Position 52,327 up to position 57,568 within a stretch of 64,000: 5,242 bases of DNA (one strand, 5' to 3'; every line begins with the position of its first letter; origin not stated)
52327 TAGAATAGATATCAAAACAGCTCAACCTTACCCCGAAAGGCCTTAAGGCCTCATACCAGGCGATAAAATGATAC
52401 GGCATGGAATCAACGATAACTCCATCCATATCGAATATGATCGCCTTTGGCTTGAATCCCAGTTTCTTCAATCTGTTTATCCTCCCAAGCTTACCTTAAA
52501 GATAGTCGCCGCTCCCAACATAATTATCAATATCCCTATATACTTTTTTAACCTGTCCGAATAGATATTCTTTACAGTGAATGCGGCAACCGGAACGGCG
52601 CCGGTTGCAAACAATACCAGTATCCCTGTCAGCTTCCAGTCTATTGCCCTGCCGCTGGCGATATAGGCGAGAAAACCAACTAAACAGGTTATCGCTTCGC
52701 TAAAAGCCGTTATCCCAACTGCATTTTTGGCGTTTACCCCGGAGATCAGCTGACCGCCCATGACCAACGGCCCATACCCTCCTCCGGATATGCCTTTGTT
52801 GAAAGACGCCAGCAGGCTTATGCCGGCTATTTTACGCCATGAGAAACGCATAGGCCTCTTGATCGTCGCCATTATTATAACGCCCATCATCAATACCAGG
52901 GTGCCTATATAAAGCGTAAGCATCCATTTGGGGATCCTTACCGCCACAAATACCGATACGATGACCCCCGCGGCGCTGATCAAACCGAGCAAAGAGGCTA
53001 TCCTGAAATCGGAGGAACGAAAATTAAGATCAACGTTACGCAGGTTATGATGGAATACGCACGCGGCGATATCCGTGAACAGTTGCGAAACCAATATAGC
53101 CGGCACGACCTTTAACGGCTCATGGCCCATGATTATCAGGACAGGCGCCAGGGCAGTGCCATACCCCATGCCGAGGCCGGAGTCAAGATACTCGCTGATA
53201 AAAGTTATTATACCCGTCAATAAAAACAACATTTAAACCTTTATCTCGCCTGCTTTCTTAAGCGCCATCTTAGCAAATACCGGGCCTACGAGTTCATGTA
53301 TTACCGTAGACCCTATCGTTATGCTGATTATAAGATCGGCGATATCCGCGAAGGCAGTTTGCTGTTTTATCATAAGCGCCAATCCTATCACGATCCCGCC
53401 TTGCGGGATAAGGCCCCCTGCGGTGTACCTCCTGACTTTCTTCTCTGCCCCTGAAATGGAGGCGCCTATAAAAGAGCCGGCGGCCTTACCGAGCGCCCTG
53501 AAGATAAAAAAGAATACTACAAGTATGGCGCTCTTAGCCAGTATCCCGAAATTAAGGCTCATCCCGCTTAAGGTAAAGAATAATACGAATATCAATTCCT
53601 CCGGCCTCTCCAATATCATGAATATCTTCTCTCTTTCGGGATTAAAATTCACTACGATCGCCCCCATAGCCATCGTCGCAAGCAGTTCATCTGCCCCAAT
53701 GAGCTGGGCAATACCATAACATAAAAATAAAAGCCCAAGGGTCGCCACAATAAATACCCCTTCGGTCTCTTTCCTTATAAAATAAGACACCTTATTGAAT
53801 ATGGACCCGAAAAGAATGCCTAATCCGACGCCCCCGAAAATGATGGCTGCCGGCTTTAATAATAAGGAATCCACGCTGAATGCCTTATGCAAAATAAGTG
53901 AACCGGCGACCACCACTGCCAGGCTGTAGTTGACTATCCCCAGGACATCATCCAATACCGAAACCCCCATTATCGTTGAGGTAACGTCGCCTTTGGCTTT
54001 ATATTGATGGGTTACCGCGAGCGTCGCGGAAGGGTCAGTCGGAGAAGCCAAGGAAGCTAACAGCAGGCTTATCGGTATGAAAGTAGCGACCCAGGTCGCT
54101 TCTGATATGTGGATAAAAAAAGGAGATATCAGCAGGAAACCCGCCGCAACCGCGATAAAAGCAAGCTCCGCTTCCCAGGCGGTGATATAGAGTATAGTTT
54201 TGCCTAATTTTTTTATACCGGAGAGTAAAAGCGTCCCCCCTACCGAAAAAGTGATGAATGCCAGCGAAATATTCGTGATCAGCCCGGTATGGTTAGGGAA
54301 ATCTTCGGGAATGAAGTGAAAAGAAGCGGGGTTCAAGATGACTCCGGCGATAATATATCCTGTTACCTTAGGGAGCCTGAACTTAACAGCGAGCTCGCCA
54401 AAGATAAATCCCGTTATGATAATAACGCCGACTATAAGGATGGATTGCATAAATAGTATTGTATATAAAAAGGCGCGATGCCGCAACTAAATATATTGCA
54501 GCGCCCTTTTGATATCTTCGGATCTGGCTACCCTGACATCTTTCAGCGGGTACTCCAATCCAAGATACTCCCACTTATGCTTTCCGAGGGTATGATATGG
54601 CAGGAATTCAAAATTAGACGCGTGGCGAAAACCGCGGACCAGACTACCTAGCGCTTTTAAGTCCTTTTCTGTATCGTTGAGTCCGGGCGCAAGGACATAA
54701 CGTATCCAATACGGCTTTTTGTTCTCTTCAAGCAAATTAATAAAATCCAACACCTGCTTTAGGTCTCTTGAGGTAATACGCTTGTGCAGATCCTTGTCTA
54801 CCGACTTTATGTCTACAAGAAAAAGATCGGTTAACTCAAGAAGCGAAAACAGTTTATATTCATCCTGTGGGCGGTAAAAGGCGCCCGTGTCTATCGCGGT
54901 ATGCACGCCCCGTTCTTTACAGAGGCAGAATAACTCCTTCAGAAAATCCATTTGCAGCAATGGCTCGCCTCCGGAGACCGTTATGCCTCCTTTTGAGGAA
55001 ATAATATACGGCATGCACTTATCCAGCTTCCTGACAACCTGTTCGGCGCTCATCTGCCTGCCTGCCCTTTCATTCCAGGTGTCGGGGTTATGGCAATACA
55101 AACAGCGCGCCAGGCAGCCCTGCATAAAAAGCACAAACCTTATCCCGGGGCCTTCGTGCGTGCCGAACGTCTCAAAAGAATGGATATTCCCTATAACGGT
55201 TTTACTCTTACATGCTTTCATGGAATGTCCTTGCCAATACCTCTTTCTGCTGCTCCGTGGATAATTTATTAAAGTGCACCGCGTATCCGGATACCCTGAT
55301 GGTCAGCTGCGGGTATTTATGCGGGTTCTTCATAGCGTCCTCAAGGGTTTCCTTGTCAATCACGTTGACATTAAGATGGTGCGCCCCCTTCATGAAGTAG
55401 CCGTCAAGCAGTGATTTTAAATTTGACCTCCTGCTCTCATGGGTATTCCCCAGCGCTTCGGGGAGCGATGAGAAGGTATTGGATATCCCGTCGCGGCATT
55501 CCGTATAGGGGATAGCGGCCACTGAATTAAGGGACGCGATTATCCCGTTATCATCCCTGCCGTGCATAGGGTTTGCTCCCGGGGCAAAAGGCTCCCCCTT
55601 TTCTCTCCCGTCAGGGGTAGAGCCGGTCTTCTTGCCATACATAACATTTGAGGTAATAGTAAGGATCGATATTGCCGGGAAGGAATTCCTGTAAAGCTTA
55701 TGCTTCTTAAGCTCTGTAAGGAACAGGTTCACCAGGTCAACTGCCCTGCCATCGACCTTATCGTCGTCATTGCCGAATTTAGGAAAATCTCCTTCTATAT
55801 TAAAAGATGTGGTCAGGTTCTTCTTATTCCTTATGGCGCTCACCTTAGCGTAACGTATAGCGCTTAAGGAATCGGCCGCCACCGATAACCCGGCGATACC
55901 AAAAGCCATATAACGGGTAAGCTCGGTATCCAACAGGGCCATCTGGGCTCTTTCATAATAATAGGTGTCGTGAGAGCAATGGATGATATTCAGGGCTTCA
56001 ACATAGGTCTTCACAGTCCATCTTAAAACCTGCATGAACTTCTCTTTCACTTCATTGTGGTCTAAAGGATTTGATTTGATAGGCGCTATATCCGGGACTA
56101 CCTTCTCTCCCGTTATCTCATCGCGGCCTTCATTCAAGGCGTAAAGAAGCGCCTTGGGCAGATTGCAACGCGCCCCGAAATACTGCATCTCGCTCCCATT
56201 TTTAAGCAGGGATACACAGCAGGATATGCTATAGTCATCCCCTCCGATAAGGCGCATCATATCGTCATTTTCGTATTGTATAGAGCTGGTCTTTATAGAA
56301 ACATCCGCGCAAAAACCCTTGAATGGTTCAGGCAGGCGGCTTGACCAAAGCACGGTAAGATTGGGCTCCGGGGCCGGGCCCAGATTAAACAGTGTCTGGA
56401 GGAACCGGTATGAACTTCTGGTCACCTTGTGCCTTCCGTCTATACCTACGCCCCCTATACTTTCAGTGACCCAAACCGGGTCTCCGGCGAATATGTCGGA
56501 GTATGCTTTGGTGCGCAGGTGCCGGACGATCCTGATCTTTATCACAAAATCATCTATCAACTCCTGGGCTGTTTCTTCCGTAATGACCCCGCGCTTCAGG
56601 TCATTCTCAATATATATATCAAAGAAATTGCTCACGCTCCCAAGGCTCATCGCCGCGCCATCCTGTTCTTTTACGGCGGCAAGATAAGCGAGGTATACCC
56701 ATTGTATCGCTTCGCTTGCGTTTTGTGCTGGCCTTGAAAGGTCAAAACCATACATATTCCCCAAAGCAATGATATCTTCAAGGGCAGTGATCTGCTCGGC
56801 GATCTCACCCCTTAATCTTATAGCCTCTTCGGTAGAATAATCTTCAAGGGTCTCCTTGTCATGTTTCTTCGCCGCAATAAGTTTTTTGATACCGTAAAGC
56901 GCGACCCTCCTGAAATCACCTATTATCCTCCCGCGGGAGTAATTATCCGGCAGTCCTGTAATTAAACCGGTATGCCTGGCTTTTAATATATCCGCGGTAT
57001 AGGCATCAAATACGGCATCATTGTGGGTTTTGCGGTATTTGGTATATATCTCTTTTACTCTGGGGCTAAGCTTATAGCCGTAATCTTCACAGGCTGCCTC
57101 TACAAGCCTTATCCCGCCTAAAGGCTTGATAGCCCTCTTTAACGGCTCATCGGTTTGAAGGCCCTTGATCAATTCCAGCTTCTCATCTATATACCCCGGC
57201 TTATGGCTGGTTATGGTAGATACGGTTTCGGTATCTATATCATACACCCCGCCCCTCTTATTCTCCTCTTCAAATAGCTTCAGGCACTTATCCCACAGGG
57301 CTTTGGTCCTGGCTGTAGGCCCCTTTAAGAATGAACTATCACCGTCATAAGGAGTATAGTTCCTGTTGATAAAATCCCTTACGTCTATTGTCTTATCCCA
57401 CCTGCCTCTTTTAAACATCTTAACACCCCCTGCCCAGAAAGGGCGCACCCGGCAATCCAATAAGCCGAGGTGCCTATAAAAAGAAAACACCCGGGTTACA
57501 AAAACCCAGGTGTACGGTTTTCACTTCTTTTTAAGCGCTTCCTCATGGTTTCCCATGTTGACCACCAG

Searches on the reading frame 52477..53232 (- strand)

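Call 7: search_protein_families(library=ncbifam, proteins=[window:52477-53232:-])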
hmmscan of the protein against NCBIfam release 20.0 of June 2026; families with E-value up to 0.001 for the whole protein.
window:52477-53232:- (251 aa): 0 families

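Call 8: search_protein_families(library=pfam, proteins=[window:52477-53232:-])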
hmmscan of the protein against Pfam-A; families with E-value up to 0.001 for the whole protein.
window:52477-53232:- (251 aa): 1 family
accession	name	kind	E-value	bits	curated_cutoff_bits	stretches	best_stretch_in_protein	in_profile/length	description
PF01925.25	TauE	-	1.7e-22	80.7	32.6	1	9-241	4-235/237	Sulfite exporter TauE/SafE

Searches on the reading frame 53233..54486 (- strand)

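Call 7: search_protein_families(library=ncbifam, proteins=[window:53233-54486:-])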
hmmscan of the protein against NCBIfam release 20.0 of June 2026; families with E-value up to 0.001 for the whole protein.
window:53233-54486:- (417 aa): 5 families
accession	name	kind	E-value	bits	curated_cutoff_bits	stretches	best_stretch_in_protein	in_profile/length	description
TIGR00932.1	2a37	subfamily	4.6e-12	46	238.3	1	25-312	3-275/275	monovalent cation:proton antiporter-2 (CPA2) family protein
NF003716.0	PRK05326.1-3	equivalog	5.3e-10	38.4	355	1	13-406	5-387/499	potassium/proton antiporter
TIGR00831.1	a_cpa1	equivalog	8.9e-07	27.8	279.6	1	139-285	108-250/525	Na+/H+ antiporter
TIGR00840.1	b_cpa1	equivalog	3.5e-05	22.4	251.25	1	140-275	134-269/559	sodium/hydrogen exchanger 3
NF002973.0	PRK03659.1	equivalog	0.00013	20.7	804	1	19-365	9-335/602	glutathione-regulated potassium-efflux system protein KefB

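Call 8: search_protein_families(library=pfam, proteins=[window:53233-54486:-])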
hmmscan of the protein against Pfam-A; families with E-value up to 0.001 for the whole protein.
window:53233-54486:- (417 aa): 1 family
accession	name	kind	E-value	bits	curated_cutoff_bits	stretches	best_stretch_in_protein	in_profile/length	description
PF00999.27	Na_H_Exchanger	-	1.6e-35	123.1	26.2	1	28-398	9-366/375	Sodium/hydrogen exchanger, transmembrane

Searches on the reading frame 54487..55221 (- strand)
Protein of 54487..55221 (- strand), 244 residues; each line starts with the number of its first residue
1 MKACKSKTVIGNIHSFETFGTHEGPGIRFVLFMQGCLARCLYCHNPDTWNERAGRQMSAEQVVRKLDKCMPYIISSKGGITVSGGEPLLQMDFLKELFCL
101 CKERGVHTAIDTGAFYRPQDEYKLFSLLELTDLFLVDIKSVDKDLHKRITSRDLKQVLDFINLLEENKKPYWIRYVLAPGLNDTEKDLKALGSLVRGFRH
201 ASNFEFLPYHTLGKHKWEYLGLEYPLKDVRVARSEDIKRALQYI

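Call 7: search_protein_families(library=ncbifam, proteins=[window:54487-55221:-])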
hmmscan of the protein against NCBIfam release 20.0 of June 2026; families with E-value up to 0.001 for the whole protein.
window:54487-55221:- (244 aa): 32 families (the best 25 are shown)
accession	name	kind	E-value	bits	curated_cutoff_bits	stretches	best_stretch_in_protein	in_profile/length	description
TIGR02493.1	PFLA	equivalog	4.2e-87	291.4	231.75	1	12-241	1-229/235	pyruvate formate-lyase-activating protein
NF008356.0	PRK11145.1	equivalog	1.1e-74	250.9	375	1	8-239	2-232/246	pyruvate formate lyase 1-activating protein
TIGR02494.1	PFLE_PFLC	subfamily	3.2e-54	184.2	174.35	2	53-241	100-286/293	glycyl-radical enzyme activating protein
NF048010.1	SfplDhtActHpsHDes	equivalog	1.7e-46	158.4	430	2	54-238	109-292/298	(2S)-3-sulfopropanediol dehydratase activating enzyme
NF043069.1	T4HPD_activ_SAM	equivalog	3.6e-46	157.9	425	2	51-238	98-282/299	trans-4-hydroxy-L-proline dehydratase activase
NF033719.1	ind_deCO2_activ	equivalog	7.6e-46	156.8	425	2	53-238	107-287/302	indoleacetate decarboxylase activase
TIGR04395.1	cutC_activ_rSAM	equivalog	6.5e-44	150.4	360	2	54-243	107-296/309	choline TMA-lyase-activating enzyme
NF048008.1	SfplDhtActHpfHKleb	equivalog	2.5e-42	145.2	500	2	53-236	103-285/308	(2S)-3-sulfopropanediol dehydratase activating enzyme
NF033717.2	HPDL_rSAM_activ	equivalog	3e-40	138.4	420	2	54-238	109-290/311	4-hydroxyphenylacetate decarboxylase activase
TIGR04041.1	activase_YjjW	hypoth_equivalog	1.3e-38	133.1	250.2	2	55-214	91-243/276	YjjW family glycine radical enzyme activase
TIGR04003.1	rSAM_BssD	equivalog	7.9e-37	127.1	496.45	2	53-224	104-274/314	[benzylsuccinate synthase]-activating enzyme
NF007483.0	PRK10076.1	equivalog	7.6e-30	104.1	326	2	51-239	92-276/292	[formate-C-acetyltransferase]-activating enzyme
TIGR02495.1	NrdG2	equivalog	4.3e-20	71.9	131.15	1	24-194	13-179/193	anaerobic ribonucleoside-triphosphate reductase activating protein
TIGR02491.1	NrdG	equivalog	1.4e-16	60.8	126.1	1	13-102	2-88/154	anaerobic ribonucleoside-triphosphate reductase activating protein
TIGR04337.1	AmmeMemoSam_rS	hypoth_equivalog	5.9e-11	41.8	220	1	33-195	76-234/349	AmmeMemoRadiSam system radical SAM enzyme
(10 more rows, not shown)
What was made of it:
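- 54487..55221 (-): pflA, the PFL-activating radical-SAM enzyme. It overlaps the end of pflB and is presumably co-transcribed. TIGR02493, 291.4 bits against a cutoff of 231.75 (call 7).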

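Call 8: search_protein_families(library=pfam, proteins=[window:54487-55221:-])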
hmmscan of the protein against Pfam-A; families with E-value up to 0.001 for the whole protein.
window:54487-55221:- (244 aa): 2 families
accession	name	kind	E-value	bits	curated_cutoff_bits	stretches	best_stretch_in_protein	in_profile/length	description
PF04055.27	Radical_SAM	-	5.1e-24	85.8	29.5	1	31-186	2-160/166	Radical SAM superfamily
PF13353.11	Fer4_12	-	3.9e-18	66.5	22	1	23-142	2-119/137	4Fe-4S single cluster domain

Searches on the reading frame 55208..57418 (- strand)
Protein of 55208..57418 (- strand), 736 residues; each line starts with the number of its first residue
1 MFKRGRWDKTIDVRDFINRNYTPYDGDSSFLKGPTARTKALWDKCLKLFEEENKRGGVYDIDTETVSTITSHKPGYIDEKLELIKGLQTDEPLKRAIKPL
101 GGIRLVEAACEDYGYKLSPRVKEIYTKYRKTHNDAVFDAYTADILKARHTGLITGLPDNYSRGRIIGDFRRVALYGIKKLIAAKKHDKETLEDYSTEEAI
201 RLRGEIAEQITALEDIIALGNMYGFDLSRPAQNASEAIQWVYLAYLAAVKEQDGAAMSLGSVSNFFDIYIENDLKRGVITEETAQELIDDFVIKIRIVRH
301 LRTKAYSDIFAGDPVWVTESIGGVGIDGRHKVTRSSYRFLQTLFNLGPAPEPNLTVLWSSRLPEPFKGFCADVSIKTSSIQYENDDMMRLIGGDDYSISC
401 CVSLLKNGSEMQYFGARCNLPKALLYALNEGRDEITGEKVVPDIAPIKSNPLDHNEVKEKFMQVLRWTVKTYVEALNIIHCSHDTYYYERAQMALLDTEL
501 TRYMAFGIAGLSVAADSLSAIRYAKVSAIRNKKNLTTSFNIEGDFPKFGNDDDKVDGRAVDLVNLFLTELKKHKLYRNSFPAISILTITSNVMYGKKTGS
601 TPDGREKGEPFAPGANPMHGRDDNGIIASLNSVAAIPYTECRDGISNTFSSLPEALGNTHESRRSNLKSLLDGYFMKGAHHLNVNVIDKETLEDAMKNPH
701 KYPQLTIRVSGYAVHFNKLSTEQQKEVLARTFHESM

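Call 7: search_protein_families(library=ncbifam, proteins=[window:55208-57418:-])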
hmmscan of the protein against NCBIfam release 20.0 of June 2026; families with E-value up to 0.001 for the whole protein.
window:55208-57418:- (736 aa): 12 families
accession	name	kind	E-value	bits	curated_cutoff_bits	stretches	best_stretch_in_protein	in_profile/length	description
TIGR01255.1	pyr_form_ly_1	equivalog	0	1120.5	994.2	1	2-736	5-744/744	formate C-acetyltransferase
TIGR01774.1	PFL2-3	subfamily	8.2e-65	219.5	678.2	1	229-733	248-784/786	formate C-acetyltransferase/glycerol dehydratase family glycyl radical enzyme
TIGR04394.1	choline_CutC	equivalog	7.9e-41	140.4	1050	2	544-734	600-787/789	choline trimethylamine-lyase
NF033718.1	indole_decarb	equivalog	1.4e-39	135.9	1100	2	544-734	679-867/868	indoleacetate decarboxylase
NF043068.1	glycl_HYPD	equivalog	3.6e-39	134.5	1100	2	543-733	595-782/784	trans-4-hydroxy-L-proline dehydratase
NF007437.0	PRK09983.1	equivalog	1.2e-37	129.4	1109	2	543-734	574-764/765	formate C-acetyltransferase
NF048011.1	SfplDhtHpsGDes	equivalog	2.4e-35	122.1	1000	1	228-734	276-820/821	(2S)-3-sulfopropanediol dehydratase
NF033715.1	glycyl_HPDL_Lrg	equivalog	2e-34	118.6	1150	2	545-734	713-900/901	4-hydroxyphenylacetate decarboxylase large subunit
NF038360.1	rad_fix_GrcA3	exception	6.1e-34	115.9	158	1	661-736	3-78/78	autonomous glycyl radical cofactor GrcA3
NF048009.1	SfplDhtHpfGKleb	equivalog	7.5e-30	103.7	1000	2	388-731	444-820/824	(2S)-3-sulfopropanediol dehydratase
NF008341.1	PRK11127.1-1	equivalog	2.2e-27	94.8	145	1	675-735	19-79/80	autonomous glycyl radical cofactor GrcA2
TIGR04365.1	spare_glycyl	equivalog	4.3e-27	94.9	170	1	676-736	66-126/126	autonomous glycyl radical cofactor GrcA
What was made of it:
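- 55208..57418 (-): pflB, formate C-acetyltransferase (736 aa, ATG at 57418-57416). This is the regulated gene. TIGR01255 equivalog, 1120.5 bits against a cutoff of 994.2 (call 7).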

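Call 8: search_protein_families(library=pfam, proteins=[window:55208-57418:-])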
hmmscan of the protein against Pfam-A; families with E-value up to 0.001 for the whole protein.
window:55208-57418:- (736 aa): 2 families
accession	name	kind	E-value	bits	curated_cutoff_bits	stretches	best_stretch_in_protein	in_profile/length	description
PF02901.20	PFL-like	-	3.3e-192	641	24.3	1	10-595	4-647/647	Pyruvate formate lyase-like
PF01228.26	Gly_radical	-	1.1e-37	129.3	22.2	1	611-717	1-106/106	Glycine radical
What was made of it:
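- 55208..57418 (-): PF02901 and PF01228 (call 8).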

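Call 9: find_related_loci(query=window:55208-57418:-, collection=genome_contigs, flank=1500)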
Query window:55208-57418:- (736 aa) in genome_contigs; peptide patterns used: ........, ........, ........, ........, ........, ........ (x = any residue, [..] = any of these).
598 stretches matched a pattern (row limit reached: there are more); 525 encode a relative of the query (tblastn E <= 1e-3); the best 80 are kept; 80 distinct loci.
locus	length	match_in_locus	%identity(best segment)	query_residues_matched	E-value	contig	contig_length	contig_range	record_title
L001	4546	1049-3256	81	1-736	0e+0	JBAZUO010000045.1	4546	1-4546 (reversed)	MAG: Candidatus Omnitrophota bacterium isolate SO_2017_GW1_230 NODE_73783_length_4546_cov_1.401901_OW334_2017, whole gen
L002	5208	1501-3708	81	1-736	0e+0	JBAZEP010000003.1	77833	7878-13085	MAG: Candidatus Omnitrophota bacterium isolate SO_2017_LW3_129 NODE_638_length_77833_cov_6.001943_LW162_2017, whole geno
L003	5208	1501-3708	82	1-736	0e+0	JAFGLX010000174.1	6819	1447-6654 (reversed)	MAG: Candidatus Omnitrophota bacterium isolate Zod_Metabat.422 k87_13601683, whole genome shotgun sequence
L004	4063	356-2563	78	1-736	0e+0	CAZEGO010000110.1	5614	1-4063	MAG TPA_asm: uncultured Planctomycetia bacterium isolate SRP141376_co2_263 genome assembly, contig: NODE_23891_length_56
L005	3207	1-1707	88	168-736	0e+0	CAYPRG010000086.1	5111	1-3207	MAG TPA_asm: uncultured Planctomycetales bacterium isolate SRP178699_co1_560 genome assembly, contig: NODE_24355_length_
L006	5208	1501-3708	64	2-736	0e+0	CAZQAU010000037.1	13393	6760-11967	MAG TPA_asm: uncultured Gammaproteobacteria bacterium isolate SRP292972_co1_101 genome assembly, contig: NODE_1955_lengt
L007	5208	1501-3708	63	2-736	0e+0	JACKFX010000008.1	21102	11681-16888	MAG: Pseudomonadales bacterium isolate HK-STAS-PATE-16 HK-STAS-PATE-16_8, whole genome shotgun sequence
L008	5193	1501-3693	63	6-736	0e+0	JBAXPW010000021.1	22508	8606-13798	MAG: Candidatus Roizmanbacteria bacterium isolate ELA541 MAG541_21, whole genome shotgun sequence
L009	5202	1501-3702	62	3-736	0e+0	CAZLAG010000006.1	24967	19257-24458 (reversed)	MAG TPA_asm: uncultured Gammaproteobacteria bacterium isolate SRP170004_co1_581 genome assembly, contig: NODE_2990_lengt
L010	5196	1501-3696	63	2-733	0e+0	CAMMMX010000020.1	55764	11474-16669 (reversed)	MAG: uncultured Clostridia bacterium isolate ERR4968711_bin.38_MetaWRAP_v1.1_MAG genome assembly, contig: NODE_702_lengt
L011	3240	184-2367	63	9-736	0e+0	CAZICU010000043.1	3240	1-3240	MAG TPA_asm: uncultured Gammaproteobacteria bacterium isolate SRP263991_co2_418 genome assembly, contig: NODE_57187_leng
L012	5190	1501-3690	62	7-736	0e+0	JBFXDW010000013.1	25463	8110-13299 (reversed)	MAG: Bdellovibrionales bacterium isolate CA_2019_TPIn_101 NODE_6167_length_25463_cov_5.650853_TPIn, whole genome shotgun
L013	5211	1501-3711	61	2-736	0e+0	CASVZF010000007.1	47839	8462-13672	MAG: uncultured Clostridium sp. isolate extra-SRR6032599.35_1677799355 genome assembly, contig: NODE_249_length_47839_co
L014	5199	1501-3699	62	2-733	0e+0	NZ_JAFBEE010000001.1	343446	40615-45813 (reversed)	Alkaliphilus hydrothermalis strain DSM 25890 Ga0454045_01, whole genome shotgun sequence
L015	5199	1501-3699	61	2-733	0e+0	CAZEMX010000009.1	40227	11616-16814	MAG TPA_asm: uncultured Nitrososphaerota archaeon isolate binchicken_co265_268 genome assembly, contig: NODE_1656_length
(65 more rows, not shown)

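Call 33: find_encoding_contigs(protein=window:55208-57418:-, flank=1000, max_places=4)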
Protein window:55208-57418:- (736 aa): 1 contig read that carries it; 1 place shown.
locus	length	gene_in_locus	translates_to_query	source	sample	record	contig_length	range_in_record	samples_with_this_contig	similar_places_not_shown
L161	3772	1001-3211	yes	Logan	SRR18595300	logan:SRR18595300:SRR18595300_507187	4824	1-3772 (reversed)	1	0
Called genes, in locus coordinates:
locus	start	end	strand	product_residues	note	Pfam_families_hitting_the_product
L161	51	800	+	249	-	PF01209:Ubie_methyltran, PF01135:PCMT, PF02353:CMAS, PF03848:TehB, PF07021:MetW, PF13489:Methyltransf_23, PF08241:Methyltransf_11, PF08242:Methyltransf_12, +4 more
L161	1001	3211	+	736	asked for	PF02901:PFL-like, PF01228:Gly_radical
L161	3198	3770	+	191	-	?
